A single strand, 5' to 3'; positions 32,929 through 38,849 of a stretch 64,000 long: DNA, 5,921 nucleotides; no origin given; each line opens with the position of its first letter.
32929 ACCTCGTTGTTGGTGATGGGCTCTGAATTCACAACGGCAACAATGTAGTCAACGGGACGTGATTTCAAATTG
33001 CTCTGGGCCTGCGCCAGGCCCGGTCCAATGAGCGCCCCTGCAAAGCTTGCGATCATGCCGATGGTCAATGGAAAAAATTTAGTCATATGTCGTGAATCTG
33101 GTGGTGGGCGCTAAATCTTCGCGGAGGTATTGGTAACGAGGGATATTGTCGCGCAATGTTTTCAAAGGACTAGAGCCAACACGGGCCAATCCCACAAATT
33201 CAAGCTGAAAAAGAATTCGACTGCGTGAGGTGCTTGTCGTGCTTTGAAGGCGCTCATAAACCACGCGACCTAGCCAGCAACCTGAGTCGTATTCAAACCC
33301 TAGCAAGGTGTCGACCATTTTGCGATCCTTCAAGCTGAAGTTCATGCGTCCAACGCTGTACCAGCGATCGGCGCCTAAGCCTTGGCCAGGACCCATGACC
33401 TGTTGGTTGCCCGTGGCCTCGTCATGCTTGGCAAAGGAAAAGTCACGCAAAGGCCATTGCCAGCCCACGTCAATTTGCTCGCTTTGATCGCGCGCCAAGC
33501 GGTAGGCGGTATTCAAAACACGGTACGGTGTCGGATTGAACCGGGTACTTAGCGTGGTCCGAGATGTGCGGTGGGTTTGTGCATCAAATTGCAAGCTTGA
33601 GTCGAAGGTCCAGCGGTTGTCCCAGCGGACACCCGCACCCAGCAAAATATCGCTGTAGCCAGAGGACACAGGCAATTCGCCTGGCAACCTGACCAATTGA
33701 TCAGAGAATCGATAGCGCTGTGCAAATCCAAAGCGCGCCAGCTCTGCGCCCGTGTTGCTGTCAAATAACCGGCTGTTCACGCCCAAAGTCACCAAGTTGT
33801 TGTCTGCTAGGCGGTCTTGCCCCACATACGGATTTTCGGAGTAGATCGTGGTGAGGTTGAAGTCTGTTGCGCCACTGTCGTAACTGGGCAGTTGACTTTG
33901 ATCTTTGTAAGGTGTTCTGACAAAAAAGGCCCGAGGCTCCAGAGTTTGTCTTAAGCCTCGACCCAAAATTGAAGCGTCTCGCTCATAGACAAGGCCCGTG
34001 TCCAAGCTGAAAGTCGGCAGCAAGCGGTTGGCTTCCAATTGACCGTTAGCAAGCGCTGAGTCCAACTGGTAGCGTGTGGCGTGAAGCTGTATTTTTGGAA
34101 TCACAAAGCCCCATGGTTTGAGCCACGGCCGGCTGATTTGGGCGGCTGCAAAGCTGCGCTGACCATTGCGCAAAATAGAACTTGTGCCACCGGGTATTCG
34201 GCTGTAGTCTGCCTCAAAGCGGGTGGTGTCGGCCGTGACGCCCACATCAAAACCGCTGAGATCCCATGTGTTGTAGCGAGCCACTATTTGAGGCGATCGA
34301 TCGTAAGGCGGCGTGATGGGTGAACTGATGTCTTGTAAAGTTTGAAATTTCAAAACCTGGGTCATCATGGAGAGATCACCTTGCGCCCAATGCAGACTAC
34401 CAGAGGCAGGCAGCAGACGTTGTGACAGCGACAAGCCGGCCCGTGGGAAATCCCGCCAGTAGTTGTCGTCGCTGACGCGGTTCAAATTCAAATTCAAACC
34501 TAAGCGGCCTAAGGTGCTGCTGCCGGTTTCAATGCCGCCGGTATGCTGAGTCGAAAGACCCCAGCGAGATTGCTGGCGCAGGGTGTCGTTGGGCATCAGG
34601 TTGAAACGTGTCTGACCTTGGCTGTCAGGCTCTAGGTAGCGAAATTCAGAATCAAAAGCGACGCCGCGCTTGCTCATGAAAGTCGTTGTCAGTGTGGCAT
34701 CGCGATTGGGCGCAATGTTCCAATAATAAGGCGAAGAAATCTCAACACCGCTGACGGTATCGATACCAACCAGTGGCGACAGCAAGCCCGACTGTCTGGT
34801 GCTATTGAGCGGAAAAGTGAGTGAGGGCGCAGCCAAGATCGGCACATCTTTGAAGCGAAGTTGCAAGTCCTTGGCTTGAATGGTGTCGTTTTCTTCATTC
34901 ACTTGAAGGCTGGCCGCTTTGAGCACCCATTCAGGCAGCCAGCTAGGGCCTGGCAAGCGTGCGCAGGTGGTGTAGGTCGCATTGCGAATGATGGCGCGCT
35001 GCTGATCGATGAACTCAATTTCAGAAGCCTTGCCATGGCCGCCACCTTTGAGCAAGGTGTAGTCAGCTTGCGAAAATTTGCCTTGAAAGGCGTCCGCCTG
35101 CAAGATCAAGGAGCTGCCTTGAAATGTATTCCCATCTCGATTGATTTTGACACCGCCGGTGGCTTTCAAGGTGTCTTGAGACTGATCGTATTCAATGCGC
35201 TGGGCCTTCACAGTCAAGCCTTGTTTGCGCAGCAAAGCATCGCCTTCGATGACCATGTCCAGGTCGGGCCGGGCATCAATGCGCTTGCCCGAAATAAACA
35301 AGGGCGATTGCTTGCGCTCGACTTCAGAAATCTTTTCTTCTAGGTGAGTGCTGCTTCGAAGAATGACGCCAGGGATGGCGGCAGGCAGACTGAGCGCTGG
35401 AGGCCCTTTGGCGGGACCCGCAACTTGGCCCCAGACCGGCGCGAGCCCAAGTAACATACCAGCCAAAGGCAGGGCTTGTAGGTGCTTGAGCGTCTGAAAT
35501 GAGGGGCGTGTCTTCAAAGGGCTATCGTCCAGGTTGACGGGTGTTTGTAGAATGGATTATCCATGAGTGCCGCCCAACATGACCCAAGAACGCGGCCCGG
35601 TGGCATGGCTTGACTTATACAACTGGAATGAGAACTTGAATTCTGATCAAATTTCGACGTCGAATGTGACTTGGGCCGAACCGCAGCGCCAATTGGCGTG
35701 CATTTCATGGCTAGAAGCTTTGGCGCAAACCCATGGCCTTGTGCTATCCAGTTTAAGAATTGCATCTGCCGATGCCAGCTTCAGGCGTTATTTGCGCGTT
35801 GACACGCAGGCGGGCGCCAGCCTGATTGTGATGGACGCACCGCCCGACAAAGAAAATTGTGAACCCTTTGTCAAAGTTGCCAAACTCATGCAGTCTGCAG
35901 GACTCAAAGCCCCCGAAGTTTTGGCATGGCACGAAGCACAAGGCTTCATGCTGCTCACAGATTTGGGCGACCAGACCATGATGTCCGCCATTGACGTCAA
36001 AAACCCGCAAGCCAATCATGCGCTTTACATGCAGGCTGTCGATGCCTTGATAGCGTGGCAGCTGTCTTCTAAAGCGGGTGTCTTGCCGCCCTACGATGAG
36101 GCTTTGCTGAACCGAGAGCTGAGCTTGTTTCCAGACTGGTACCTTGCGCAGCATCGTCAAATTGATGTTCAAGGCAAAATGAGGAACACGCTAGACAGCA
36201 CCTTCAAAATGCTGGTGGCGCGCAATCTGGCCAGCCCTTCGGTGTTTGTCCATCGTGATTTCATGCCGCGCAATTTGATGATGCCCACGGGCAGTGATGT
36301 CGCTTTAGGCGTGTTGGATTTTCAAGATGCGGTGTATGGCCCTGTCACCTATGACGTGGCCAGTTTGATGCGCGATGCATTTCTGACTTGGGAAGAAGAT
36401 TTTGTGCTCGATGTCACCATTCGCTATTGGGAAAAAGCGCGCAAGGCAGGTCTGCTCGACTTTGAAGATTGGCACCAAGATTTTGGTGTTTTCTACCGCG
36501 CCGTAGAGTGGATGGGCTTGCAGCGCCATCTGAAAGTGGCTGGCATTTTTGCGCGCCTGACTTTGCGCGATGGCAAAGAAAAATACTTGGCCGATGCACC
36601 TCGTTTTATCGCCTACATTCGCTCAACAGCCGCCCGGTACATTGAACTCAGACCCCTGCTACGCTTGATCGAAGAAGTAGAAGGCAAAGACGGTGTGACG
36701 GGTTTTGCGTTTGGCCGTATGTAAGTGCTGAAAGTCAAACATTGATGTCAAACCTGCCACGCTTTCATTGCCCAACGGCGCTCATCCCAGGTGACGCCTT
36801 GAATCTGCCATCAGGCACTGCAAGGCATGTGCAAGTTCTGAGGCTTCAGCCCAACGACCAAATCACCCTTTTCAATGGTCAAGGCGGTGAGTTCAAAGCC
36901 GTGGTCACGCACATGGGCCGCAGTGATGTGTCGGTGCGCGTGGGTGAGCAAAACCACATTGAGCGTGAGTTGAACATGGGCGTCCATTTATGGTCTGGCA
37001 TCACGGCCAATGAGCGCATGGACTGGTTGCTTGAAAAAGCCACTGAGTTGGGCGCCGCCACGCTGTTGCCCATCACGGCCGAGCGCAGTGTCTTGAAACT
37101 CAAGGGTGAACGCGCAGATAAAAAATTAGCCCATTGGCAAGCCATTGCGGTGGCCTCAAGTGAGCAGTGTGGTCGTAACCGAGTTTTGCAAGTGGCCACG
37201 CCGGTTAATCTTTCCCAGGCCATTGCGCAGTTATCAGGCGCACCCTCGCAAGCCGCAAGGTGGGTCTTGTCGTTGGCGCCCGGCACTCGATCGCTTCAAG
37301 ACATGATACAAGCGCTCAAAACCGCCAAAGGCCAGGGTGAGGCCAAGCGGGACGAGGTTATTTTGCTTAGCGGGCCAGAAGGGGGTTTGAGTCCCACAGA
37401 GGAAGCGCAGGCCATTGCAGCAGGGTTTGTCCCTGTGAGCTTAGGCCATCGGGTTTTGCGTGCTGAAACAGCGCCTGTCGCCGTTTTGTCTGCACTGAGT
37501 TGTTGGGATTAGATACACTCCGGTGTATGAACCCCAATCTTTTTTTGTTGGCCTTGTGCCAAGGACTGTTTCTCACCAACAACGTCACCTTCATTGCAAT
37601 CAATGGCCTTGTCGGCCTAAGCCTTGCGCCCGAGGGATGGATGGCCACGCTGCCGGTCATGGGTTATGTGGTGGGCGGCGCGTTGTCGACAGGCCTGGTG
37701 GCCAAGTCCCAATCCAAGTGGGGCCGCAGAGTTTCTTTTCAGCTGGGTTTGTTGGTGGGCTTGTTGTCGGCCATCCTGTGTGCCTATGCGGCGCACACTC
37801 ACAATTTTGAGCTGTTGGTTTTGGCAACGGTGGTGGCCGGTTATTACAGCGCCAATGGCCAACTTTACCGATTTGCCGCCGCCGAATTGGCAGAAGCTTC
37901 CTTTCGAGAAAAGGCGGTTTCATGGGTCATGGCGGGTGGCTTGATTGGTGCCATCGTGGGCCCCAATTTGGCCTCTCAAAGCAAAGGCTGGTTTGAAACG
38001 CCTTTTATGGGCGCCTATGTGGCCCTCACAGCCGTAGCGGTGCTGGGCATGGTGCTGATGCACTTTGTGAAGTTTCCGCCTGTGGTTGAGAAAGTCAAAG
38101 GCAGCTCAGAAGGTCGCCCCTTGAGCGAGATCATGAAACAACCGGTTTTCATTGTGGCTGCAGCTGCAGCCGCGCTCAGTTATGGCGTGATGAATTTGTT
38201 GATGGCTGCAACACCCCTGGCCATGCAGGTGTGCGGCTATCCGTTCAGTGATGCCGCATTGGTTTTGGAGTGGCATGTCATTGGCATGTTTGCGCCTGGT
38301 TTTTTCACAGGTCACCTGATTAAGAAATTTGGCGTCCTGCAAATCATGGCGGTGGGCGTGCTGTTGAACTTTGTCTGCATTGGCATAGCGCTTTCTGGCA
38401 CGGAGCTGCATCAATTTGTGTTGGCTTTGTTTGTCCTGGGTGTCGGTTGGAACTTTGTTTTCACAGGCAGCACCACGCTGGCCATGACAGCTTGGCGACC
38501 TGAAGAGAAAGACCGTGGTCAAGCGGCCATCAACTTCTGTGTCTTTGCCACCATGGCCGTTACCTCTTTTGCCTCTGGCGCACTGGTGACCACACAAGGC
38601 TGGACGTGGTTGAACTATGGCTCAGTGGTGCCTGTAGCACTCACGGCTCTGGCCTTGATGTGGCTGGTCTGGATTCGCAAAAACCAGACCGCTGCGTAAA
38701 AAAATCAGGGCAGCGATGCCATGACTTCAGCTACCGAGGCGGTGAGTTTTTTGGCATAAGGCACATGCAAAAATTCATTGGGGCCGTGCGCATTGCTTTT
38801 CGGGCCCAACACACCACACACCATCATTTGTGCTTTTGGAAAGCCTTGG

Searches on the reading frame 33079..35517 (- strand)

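Call 17: search_protein_families(library=pfam, proteins=[window:33079-35517:-], max_evalue=0.00001)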
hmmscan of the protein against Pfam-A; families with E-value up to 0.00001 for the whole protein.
window:33079-35517:- (812 aa): 2 families
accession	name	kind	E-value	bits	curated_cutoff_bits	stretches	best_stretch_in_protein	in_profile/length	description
PF04453.20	LptD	-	9.1e-84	282.4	22.4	1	317-690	2-380/384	LPS transport system D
PF19838.5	LptD_2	-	6.9e-07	28.7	22.5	1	218-297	6-89/464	LptD protein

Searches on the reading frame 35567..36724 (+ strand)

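Call 69: search_protein_families(library=pfam, proteins=[window:35567-36724:+], max_evalue=0.00001)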
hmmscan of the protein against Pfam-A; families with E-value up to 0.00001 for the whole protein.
window:35567-36724:+ (385 aa): 1 family
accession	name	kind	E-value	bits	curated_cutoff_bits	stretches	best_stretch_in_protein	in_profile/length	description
PF01636.29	APH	-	3.3e-34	119.1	23.2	1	63-289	2-230/239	Phosphotransferase enzyme family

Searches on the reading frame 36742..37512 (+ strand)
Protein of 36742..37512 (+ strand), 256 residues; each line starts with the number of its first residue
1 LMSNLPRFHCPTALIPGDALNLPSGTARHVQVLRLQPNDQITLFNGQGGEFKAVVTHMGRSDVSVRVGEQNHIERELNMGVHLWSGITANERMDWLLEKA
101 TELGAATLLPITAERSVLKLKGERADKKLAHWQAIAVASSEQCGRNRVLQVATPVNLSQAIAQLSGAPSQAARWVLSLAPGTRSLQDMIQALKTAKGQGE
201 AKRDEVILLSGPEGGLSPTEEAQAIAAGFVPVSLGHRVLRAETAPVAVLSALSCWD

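Call 69: search_protein_families(library=pfam, proteins=[window:36742-37512:+], max_evalue=0.00001)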
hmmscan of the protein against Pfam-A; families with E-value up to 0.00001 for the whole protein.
window:36742-37512:+ (256 aa): 2 families
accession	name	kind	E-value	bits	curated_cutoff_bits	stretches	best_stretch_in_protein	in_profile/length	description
PF04452.19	Methyltrans_RNA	-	4.5e-44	150.4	23.9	1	76-252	2-164/165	RNA methyltransferase domain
PF20260.4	PUA_4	-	8.9e-11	42.2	23.9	1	26-67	5-47/48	RNA methyltransferase PUA domain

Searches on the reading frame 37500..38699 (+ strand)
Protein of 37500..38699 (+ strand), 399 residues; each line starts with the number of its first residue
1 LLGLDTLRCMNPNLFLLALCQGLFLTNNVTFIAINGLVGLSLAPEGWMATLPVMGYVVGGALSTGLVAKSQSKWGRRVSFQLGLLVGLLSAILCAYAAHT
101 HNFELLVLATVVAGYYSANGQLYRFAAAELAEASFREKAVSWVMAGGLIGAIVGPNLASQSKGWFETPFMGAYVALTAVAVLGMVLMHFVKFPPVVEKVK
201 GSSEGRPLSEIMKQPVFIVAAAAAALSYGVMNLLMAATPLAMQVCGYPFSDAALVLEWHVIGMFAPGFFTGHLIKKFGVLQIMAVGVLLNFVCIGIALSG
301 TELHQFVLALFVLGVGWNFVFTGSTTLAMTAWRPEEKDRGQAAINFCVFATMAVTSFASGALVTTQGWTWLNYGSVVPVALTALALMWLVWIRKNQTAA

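Call 70: search_protein_families(library=pfam, proteins=[window:37500-38699:+], max_evalue=0.00001)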
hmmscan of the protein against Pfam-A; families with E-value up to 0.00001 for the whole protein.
window:37500-38699:+ (399 aa): 1 family
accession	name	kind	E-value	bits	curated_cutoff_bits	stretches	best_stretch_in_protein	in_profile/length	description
PF07690.21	MFS_1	-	6.3e-34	117.9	33.4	2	14-348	1-339/347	Major Facilitator Superfamily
